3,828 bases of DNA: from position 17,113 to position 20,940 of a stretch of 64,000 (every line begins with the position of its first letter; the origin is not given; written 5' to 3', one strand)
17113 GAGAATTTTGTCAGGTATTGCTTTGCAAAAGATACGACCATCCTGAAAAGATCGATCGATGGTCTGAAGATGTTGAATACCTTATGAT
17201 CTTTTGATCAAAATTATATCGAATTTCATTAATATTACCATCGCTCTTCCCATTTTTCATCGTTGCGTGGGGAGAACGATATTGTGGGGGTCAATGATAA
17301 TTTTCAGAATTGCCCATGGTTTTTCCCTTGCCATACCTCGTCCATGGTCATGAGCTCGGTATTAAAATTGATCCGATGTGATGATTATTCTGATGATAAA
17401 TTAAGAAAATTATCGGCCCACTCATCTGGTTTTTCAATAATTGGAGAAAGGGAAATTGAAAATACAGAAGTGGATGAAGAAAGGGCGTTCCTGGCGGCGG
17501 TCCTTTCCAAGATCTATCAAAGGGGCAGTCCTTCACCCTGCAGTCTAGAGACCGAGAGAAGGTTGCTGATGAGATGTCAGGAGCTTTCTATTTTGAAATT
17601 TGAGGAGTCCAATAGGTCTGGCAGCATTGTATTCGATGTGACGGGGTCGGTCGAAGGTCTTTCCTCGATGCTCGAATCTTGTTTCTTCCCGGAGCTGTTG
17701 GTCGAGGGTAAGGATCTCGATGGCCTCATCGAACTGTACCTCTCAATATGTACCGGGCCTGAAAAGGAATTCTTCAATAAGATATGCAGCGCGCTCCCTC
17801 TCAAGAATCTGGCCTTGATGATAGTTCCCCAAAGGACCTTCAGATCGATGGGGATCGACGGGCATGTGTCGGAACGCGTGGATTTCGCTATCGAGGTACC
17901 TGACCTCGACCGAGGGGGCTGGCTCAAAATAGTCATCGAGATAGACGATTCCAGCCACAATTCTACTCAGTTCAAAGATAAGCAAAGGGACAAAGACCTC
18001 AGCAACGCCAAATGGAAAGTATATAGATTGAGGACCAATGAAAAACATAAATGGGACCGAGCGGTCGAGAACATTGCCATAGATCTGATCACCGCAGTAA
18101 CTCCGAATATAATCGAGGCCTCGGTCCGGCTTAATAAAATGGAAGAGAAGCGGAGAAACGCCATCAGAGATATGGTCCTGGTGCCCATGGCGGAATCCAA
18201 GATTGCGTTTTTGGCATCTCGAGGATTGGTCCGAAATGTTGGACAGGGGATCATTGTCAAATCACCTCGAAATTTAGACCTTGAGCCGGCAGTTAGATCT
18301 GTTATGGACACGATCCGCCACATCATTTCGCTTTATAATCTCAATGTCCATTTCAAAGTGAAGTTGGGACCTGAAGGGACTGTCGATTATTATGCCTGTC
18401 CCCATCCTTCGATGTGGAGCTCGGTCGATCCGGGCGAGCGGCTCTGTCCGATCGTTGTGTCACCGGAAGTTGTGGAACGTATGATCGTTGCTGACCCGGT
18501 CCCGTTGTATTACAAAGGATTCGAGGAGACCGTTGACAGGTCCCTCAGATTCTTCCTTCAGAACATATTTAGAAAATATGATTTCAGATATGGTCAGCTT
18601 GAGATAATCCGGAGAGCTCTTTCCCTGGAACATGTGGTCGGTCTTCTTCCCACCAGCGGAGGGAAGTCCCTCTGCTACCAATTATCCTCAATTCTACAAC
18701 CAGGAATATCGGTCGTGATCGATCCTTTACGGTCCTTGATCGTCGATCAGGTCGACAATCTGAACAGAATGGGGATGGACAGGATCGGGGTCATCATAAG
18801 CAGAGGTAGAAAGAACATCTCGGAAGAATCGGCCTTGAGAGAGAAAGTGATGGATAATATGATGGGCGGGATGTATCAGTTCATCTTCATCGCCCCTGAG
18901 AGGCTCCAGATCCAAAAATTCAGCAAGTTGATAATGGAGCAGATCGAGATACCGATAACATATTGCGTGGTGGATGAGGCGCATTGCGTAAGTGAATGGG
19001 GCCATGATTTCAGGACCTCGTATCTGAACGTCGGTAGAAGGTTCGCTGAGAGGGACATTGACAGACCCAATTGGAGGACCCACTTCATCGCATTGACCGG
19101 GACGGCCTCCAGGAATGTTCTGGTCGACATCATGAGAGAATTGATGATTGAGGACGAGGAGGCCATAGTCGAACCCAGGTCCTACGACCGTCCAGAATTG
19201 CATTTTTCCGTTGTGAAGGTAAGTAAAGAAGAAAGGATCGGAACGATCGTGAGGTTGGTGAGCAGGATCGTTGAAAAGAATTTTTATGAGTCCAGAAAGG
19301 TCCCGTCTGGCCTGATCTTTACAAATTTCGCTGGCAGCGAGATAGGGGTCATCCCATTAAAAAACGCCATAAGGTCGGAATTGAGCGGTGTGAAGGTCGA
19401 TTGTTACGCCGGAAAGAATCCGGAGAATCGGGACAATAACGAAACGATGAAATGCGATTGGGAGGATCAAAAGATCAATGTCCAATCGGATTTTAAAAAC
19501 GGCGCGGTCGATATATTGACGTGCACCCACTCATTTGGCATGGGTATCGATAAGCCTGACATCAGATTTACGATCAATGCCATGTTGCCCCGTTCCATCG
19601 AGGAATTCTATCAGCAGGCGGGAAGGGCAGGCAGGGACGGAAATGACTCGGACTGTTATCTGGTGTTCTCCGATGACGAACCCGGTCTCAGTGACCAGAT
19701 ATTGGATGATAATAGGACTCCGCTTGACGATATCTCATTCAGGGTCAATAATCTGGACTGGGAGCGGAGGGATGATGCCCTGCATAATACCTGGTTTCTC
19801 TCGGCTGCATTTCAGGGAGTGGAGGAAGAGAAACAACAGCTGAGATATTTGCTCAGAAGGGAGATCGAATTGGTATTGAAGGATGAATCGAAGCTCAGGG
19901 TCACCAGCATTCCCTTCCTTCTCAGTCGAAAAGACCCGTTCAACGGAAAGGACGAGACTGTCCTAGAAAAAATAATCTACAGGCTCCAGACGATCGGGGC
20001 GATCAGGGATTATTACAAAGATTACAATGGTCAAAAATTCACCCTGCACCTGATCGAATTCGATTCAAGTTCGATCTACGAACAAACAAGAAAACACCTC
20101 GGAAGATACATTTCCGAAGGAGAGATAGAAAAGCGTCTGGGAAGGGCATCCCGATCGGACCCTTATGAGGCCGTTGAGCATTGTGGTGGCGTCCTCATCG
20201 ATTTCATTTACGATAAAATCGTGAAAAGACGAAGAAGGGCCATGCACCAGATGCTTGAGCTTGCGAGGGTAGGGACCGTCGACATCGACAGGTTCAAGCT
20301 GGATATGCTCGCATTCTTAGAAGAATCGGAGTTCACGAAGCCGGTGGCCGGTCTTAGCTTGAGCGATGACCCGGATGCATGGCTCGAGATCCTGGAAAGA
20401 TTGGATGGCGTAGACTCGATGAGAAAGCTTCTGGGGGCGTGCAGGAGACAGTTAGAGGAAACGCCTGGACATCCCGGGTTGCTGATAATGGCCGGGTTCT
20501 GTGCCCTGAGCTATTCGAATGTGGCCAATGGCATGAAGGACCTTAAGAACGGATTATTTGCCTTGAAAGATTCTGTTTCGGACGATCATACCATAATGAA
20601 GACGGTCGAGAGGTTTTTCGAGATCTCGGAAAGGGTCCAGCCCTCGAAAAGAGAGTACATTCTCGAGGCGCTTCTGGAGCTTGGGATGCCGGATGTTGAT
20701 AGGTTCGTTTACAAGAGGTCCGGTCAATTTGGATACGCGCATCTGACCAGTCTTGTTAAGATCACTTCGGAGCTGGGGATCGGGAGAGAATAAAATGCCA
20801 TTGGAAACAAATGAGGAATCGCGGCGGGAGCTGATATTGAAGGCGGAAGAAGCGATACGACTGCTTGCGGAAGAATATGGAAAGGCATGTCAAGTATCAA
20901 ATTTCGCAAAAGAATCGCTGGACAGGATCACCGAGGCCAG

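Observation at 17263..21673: RecQ-core helicase fused to a PD-(D/E)xK-like module and coupled to a tail-anchored coiled-coil protein: candidate undescribed two-gene defence system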

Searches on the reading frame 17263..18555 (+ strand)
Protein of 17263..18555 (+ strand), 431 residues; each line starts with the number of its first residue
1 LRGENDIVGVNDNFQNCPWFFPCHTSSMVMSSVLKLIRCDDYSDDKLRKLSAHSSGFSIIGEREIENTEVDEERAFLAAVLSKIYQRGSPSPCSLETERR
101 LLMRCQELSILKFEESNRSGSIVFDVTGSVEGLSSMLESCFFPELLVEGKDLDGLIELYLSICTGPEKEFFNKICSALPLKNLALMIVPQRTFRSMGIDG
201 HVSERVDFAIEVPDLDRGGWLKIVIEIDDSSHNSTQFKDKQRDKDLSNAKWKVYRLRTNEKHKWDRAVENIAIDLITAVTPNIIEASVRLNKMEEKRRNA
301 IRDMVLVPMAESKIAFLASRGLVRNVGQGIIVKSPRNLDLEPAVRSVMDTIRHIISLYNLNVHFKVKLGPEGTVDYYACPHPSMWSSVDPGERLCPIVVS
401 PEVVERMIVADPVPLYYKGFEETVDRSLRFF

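Call 44: search_solved_structures(query=A4, max_evalue=10, show_alignments=2)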
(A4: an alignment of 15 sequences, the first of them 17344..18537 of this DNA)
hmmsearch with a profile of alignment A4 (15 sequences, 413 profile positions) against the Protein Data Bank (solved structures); distinct sequences matched with E-value up to 10: 7.
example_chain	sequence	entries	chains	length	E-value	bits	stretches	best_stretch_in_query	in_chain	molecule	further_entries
3hrl_A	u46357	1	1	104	9.4e-05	24.4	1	202-257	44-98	Endonuclease-Like Protein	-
1ygm_A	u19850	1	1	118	0.05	15.4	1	307-369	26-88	hypothetical protein BSU31320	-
2kzi_A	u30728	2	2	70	0.14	14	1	210-274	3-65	Engineered protein, ZHER2 Affibody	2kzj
2khm_A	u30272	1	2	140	2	10.1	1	282-355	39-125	Fibroin-3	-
4uy1_A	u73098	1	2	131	2.7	9.7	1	63-126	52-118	GROUP 10 SECRETORY PHOSPHOLIPASE A2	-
1le6_A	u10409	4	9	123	2.7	9.7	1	63-126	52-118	Group X Secretory Phospholipase A2 | GROUP 10 SECRETORY PHOSPHOLIPASE A2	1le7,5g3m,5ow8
5owc_A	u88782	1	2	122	2.7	9.7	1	63-126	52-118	Group 10 secretory phospholipase A2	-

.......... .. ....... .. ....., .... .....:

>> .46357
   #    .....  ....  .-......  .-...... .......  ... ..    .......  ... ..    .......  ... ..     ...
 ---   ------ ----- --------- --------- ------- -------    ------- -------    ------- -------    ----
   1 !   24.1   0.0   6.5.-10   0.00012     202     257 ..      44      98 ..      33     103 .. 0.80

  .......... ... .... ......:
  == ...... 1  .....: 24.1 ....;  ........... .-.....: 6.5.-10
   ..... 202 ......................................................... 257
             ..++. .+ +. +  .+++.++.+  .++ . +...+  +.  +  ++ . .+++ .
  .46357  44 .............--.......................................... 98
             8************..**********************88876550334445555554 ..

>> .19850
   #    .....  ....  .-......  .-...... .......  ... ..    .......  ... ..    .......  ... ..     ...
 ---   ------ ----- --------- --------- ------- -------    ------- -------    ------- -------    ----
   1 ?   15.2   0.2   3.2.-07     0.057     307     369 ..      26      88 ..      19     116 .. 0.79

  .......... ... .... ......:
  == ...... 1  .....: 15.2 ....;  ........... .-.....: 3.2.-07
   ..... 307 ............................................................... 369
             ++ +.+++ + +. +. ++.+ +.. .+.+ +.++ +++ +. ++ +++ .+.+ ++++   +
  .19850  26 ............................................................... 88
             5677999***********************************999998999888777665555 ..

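Call 49: predict_structure(alignment_id=A4)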
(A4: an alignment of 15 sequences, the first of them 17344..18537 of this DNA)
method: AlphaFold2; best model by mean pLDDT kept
length: 398 residues; sequences in the alignment: 15
mean_pLDDT: 85.7   pTM: 0.87
mean pLDDT of the five models: 85.7, 85.1, 83.6, 83.0, 79.7
residues with pLDDT >= 90: 206; 70-90: 142; 50-70: 38; < 50: 12
segments of 3 or more residues with pLDDT < 50: 33-37, 393-398
pLDDT, mean of each block of 10 residues (from residue 1): 91 87 74 49 81 84 85 97 95 89 95 93 92 94 96 95 85 77 90 92 72 87 92 93 96 95 95 95 89 80 85 92 92 90 85 79 70 68 75 47
secondary structure, 60 per line:
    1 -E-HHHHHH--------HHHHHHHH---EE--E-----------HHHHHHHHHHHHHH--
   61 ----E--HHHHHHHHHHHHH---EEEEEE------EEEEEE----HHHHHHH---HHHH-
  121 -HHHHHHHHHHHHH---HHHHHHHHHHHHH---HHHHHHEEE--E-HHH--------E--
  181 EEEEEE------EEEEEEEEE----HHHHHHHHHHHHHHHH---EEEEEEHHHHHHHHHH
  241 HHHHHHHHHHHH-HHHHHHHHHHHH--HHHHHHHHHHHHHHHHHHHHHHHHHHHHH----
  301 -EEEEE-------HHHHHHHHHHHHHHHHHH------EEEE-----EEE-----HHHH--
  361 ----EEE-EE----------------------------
elements in order: H4-9 H18-25 H45-58 H68-80 E84-89 E96-101 H106-112 H116-119 H122-134 H138-150 H154-159 E160-162 E181-186 E193-201 H206-221 E225-230 H231-252 H254-265 H268-296 E302-306 H314-331 E338-341 E347-349 H355-358 E365-367

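Call 56: fold_search(model_id=the predicted structure, library=pdb)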
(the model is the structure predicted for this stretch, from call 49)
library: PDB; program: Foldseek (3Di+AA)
matches with E <= 10: 225; with E <= 0.001: 0
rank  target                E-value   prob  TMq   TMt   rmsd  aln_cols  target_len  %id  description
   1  6vwa                  3.7e-01  0.08  0.08  0.10  20.5       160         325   14  C-terminal regulatory domain of the chloride transporter KCC-1 from C. elegans (released 2020-07-15)
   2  5ms2_A                3.9e-01  0.08  0.11  0.11  17.0       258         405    8  Crystal structure of the Legionella pneumophila effector protein RavZ in complex with human LC3B (released 2017-04-19)
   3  7ah9_6A               5.3e-01  0.09  0.11  0.20  19.0       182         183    9  Substrate-engaged type 3 secretion system needle complex from Salmonella enterica typhimurium - SpaR state 1 (released 2021-03-17)
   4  4wn3                  5.6e-01  0.12  0.13  0.20  16.3       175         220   15  Crystal structure of Saccharomyces cerevisiae OMP synthase in complex with PRP(NH)P (released 2015-12-23)
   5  4wml                  5.6e-01  0.10  0.13  0.21  20.6       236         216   13  Crystal structure of Saccharomyces cerevisiae OMP synthase in complex with PRP(CH2)P (released 2015-12-23)
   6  3r3p_B                5.9e-01  0.91  0.20  0.66   3.8       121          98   15  Homing Endonuclease I-Bth0305I Catalytic Domain (released 2011-10-05)
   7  4f0p_C                6.9e-01  0.08  0.13  0.12  24.2       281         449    7  MspJI Restriction Endonuclease - P31 Form (released 2012-08-08)
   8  6zj3_SI               1.4e+00  0.06  0.10  0.19  22.0       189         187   15  Cryo-EM structure of the highly atypical cytoplasmic ribosome of Euglena gracilis (released 2020-10-07)
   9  6ecp_A                1.5e+00  0.06  0.11  0.14  11.6       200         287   10  The human methylenetetrahydrofolate dehydrogenase/cyclohydrolase (FolD) complexed with NADP and inhibitor LY249543 (released 2019-03-27)
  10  7veu                  1.5e+00  0.03  0.11  0.08  25.2       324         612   11  Crystal structure of bacterial chemotaxis-dependent pectin-binding protein SPH1118 in complex with galacturonic acid (released 2022-08-17)
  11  1fbl                  1.7e+00  0.07  0.08  0.08   6.0        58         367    9  STRUCTURE OF FULL-LENGTH PORCINE SYNOVIAL COLLAGENASE (MMP1) REVEALS A C-TERMINAL DOMAIN CONTAINING A CALCIUM-LINKED, FO (released 1996-01-29)
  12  4f0p_A                1.7e+00  0.03  0.11  0.10  15.6       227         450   10  MspJI Restriction Endonuclease - P31 Form (released 2012-08-08)
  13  2c2x_A                1.7e+00  0.03  0.10  0.13  18.2       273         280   11  Three dimensional structure of bifunctional methylenetetrahydrofolate dehydrogenase-cyclohydrolase from Mycobacterium  (released 2005-10-13)
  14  4a5o_D                1.8e+00  0.04  0.12  0.15  12.0       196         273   14  Crystal structure of Pseudomonas aeruginosa N5, N10- methylenetetrahydrofolate dehydrogenase-cyclohydrolase (FolD) (released 2011-11-16)
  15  4a26_B                1.8e+00  0.04  0.13  0.15  16.4       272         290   10  The crystal structure of Leishmania major N5,N10- methylenetetrahydrofolate dehydrogenase/cyclohydrolase (released 2011-10-26)
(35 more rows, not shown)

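Call 76: search_protein_representatives(alignment_id=A4)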
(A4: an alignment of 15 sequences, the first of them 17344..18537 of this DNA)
Query: 15 sequences, 413 profile positions. Proteins with E-value up to 0.001 (for the whole library): 5908; up to 1e-10: 656; up to 1e-30: 129. The best 150 are listed.
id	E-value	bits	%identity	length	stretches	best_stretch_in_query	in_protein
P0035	6.7e-144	496.0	-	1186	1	1-411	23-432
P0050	4.8e-134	463.5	-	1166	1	1-410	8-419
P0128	4.7e-133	460.2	-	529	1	1-411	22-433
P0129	5.8e-133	459.9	-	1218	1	1-411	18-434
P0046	8.7e-132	456.1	-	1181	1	1-411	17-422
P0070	1.2e-131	455.6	-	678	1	1-408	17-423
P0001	1.1e-127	442.5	-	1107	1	47-411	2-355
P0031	1.3e-126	439.0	-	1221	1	1-410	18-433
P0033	1.0e-120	419.6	-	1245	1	1-408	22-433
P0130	3.6e-120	417.8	-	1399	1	1-411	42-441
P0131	2.1e-119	415.3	-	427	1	44-405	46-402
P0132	4.5e-118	410.9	-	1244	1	1-412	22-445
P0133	1.0e-111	390.0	-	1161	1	1-408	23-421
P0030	1.7e-110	385.9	-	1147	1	2-408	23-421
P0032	3.9e-107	374.8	-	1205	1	1-409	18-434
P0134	5.2e-106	371.1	-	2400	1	1-405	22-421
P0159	1.8e-45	171.7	-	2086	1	15-412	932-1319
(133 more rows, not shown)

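Call 89: search_protein_families(library=padloc, proteins=[window:17263-18555:+], max_evalue=1)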
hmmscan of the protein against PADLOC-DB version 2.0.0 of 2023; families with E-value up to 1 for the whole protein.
window:17263-18555:+ (431 aa): 2 families
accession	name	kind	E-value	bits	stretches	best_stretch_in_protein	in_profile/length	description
PDLC02868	DpdF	-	0.0017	14.1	1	198-280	76-148/1078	DpdF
PDLC03210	mREase_II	-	0.016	12.6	1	221-280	62-119/294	Type II methyl-directed restriction enzyme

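Call 117: search_solved_structures(query=P0134, max_evalue=0.001)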
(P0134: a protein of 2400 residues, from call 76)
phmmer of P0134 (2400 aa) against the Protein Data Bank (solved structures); distinct sequences matched with E-value up to 0.001: 39.
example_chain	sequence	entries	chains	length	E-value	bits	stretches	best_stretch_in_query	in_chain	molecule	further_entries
1oyw_A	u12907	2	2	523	1e-46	161.8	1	427-792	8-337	ATP-dependent DNA helicase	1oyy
4tmu_A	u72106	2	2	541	3.7e-45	156.7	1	429-792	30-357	RecQ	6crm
7auc_A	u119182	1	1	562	3.7e-45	156.6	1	432-807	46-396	Bloom syndrome protein,Bloom syndrome protein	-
7aud_A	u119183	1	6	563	3.8e-45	156.6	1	432-807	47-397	Bloom syndrome protein,Bloom syndrome protein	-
9i22_A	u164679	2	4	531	4.6e-45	156.3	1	427-806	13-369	ATP-dependent DNA helicase Q1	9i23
4q47_A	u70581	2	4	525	4.9e-45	156.2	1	435-803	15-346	DNA helicase RecQ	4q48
4u7d_A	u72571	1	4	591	6e-45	155.9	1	426-806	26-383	ATP-dependent DNA helicase Q1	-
2v1x_A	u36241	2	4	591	6e-45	155.9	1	426-806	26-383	ATP-DEPENDENT DNA HELICASE Q1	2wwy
8yrs_A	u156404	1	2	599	6.3e-45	155.9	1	426-806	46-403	ATP-dependent DNA helicase Q1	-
4cgz_A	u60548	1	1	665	6.8e-45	155.8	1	433-807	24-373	BLOOM'S SYNDROME HELICASE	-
4o3m_A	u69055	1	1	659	7e-45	155.7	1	433-807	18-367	Bloom syndrome protein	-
4cdg_A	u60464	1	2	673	7.1e-45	155.7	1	433-807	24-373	BLOOM SYNDROME PROTEIN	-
9i16_D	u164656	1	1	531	1.5e-43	151.3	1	425-806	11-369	ATP-dependent DNA helicase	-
7a8r_A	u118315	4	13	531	1.5e-43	151.3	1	425-806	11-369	ATP-dependent DNA helicase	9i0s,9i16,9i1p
5lb3_B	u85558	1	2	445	5.9e-36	126.1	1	457-796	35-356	ATP-dependent DNA helicase Q5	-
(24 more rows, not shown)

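Call 118: search_solved_structures(query=P0159, max_evalue=0.001)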
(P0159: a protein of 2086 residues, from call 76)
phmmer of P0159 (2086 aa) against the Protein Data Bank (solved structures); distinct sequences matched with E-value up to 0.001: 1104 (the best 60 are shown).
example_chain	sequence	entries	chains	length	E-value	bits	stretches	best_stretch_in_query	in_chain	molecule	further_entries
4tmu_A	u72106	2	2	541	4.2e-46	160.1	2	1325-1543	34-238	RecQ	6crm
1oyw_A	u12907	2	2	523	5.8e-46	159.6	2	1324-1543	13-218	ATP-dependent DNA helicase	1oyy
7aud_A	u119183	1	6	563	6.4e-42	146.2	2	1313-1564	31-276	Bloom syndrome protein,Bloom syndrome protein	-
7auc_A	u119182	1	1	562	1.1e-41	145.4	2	1328-1564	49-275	Bloom syndrome protein,Bloom syndrome protein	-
4cgz_A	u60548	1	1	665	2.5e-41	144.3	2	1329-1564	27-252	BLOOM'S SYNDROME HELICASE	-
4cdg_A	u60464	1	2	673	2.6e-41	144.2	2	1329-1564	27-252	BLOOM SYNDROME PROTEIN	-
4o3m_A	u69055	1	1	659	2.6e-41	144.2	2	1330-1564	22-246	Bloom syndrome protein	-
4q47_A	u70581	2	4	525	1.1e-40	142.1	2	1319-1542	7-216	DNA helicase RecQ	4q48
9i22_A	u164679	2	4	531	5.5e-40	139.8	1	1322-1698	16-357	ATP-dependent DNA helicase Q1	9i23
4u7d_A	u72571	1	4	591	7.9e-40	139.3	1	1322-1698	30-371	ATP-dependent DNA helicase Q1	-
2v1x_A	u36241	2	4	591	7.9e-40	139.3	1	1322-1698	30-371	ATP-DEPENDENT DNA HELICASE Q1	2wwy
8yrs_A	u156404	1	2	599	8.3e-40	139.2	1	1322-1698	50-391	ATP-dependent DNA helicase Q1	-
7a8r_A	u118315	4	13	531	6.2e-39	136.3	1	1322-1698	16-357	ATP-dependent DNA helicase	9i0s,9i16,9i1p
9i16_D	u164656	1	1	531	6.2e-39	136.3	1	1322-1698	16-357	ATP-dependent DNA helicase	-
5lb5_A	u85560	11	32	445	1.6e-36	128.3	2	1354-1533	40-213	ATP-dependent DNA helicase Q5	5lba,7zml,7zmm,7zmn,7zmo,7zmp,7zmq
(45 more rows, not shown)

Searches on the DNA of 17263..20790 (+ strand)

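Call 104: search_dna_similar(query=L140:2687-8774:+, collection=ecoli_genomes, mode=near, max_rows=10)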
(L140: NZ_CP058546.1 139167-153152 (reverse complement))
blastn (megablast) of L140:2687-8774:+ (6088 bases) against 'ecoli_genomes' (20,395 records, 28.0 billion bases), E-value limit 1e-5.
Records with a match: 7; places in all: 7; records where one place covers at least 80% of the query: 7.
Genomes with a match: 7 of 5426; with a place that covers at least 80% of the query: 7. Places per genome that has any: lowest 1, median 1, highest 1. On chromosomes: 3 places; on plasmids: 4.
Best place of each record, by identity: >=99% 4; 95-99% 3.
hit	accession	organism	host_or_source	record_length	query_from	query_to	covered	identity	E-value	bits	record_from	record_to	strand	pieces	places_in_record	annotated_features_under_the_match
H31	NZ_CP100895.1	Escherichia coli strain ET846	Hoplobatrachus rugulosus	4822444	1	6088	100%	99.8%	0e+0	11160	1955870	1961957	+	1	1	RecQ family ATP-dependent DNA helicase | DNA-processing protein DprA | hypothetical protein (x2)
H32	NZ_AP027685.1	Escherichia coli strain PSS-10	Homo sapiens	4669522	1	6088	100%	99.8%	0e+0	11160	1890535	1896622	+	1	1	RecQ family ATP-dependent DNA helicase | DNA-processing protein DprA | hypothetical protein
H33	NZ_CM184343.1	Escherichia coli strain ES5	Aquarana catesbeiana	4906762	1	6088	100%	99.8%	0e+0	11160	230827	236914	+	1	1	RecQ family ATP-dependent DNA helicase | DNA-processing protein DprA | hypothetical protein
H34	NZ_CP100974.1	Escherichia coli strain ET300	Hoplobatrachus rugulosus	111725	1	6088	100%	97.5%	0e+0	10395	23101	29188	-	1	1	RecQ family ATP-dependent DNA helicase | DNA-processing protein DprA | hypothetical protein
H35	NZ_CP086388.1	Escherichia coli strain 1585m1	Chroicocephalus novaehollandiae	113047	1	6088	100%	97.5%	0e+0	10413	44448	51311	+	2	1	HAD-IA family hydrolase | helicase-related protein | DNA-processing protein DprA | IS1-like element IS1B family transposase | hypothetical protein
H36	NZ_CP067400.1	Escherichia coli strain XJW9B263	Bovine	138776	1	6088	100%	97.5%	0e+0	10390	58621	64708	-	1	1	RecQ family ATP-dependent DNA helicase | DNA-processing protein DprA | hypothetical protein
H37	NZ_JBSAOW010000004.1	Escherichia coli strain 21AR0133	Homo sapiens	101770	1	6088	87%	99.8%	0e+0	9694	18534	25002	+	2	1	RecQ family ATP-dependent DNA helicase | IS5-like element IS5 family transposase | DNA-processing protein DprA | hypothetical protein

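Call 106: get_annotated_region(hit=H31, flank=12000)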
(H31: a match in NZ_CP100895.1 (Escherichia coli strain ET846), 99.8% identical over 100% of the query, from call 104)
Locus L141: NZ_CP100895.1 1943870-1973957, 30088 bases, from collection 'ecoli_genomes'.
description: Escherichia coli strain ET846 chromosome, complete genome
organism: Escherichia coli strain ET846 (NCBI taxid 562)
replicon: chromosome; assembly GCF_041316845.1
host: Hoplobatrachus rugulosus; source: feces; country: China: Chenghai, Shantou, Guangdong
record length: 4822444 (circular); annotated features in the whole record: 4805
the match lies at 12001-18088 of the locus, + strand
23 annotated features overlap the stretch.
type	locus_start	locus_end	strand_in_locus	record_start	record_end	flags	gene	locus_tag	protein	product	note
CDS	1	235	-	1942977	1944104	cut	-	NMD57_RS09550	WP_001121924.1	site-specific integrase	-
CDS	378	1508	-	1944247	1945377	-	-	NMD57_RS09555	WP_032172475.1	hypothetical protein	-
CDS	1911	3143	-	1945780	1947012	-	-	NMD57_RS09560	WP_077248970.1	hypothetical protein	-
CDS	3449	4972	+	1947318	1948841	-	-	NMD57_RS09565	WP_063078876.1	type I restriction-modification system subunit M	-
CDS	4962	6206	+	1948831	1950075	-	-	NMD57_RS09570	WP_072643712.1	restriction endonuclease subunit S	-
CDS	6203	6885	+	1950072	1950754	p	-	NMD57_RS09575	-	YecA family protein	frameshifted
CDS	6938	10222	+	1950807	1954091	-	-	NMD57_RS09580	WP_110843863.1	type I restriction endonuclease subunit R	-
CDS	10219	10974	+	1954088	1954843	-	-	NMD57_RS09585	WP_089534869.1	M48 family metallopeptidase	-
CDS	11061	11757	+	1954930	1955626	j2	-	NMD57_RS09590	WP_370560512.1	IS1-like element IS1A family transposase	programmed frameshift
CDS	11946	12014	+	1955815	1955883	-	-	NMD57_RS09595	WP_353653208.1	hypothetical protein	-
CDS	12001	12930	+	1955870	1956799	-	-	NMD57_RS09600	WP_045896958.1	DNA-processing protein DprA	-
CDS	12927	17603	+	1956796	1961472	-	-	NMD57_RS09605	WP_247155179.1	RecQ family ATP-dependent DNA helicase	-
CDS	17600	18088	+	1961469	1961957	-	-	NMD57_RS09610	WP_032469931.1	hypothetical protein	-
CDS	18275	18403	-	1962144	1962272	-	-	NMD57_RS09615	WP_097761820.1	transposase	-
CDS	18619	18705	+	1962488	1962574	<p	-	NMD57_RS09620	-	metal-dependent hydrolase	incomplete; partial in the middle of a contig; missing N-terminus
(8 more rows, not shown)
